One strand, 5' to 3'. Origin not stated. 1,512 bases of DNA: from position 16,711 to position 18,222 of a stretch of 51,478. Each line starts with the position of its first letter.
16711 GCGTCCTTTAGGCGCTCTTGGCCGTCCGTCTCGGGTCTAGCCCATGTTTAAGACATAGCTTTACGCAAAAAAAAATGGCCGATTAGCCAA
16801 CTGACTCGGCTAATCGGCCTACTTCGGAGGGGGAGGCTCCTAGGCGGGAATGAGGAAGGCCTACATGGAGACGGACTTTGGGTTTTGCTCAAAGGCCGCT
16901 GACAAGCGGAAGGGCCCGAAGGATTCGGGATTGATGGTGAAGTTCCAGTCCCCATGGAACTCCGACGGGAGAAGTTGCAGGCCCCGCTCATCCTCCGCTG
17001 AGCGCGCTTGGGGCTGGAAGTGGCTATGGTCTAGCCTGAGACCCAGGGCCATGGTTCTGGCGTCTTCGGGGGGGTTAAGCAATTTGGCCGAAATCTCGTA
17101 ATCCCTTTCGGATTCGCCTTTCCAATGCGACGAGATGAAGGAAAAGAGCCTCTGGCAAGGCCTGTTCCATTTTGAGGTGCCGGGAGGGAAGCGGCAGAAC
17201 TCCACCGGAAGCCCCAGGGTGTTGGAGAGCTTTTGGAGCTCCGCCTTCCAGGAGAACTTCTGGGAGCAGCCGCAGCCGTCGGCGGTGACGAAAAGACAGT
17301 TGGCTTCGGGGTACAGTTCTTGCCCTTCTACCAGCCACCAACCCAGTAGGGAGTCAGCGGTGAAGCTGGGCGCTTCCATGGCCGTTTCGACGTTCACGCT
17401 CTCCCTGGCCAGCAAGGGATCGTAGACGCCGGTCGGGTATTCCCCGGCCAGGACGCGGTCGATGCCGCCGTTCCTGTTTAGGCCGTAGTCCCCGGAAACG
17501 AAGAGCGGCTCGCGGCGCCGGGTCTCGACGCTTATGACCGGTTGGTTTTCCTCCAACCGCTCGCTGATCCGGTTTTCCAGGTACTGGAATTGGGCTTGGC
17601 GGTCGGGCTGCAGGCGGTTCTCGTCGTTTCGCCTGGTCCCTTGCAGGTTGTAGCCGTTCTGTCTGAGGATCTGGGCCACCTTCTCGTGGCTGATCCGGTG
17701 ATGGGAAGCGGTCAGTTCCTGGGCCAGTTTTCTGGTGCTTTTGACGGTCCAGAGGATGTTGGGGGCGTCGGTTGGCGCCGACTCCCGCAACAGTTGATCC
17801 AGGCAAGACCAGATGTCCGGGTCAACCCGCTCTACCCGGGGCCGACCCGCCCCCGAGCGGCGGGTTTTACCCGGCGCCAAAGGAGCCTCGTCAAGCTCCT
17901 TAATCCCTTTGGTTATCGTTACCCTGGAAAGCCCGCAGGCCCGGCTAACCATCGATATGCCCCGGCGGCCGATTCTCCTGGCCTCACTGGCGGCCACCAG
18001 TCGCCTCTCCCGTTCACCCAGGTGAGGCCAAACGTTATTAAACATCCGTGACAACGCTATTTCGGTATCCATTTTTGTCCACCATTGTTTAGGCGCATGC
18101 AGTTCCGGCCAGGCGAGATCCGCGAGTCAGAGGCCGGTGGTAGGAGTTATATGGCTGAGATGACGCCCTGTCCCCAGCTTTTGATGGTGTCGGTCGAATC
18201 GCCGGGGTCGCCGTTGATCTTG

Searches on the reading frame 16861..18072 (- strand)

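Call 84: search_protein_families(library=pfam, proteins=[window:16861-18072:-], max_evalue=0.0001)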
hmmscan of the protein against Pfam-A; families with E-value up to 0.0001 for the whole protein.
window:16861-18072:- (403 aa): 1 family
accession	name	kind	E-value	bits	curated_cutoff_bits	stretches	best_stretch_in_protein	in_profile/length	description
PF07592.17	DDE_Tnp_ISAZ013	-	2.1e-57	194.9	26.9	1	103-382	16-308/308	Rhodopirellula transposase DDE domain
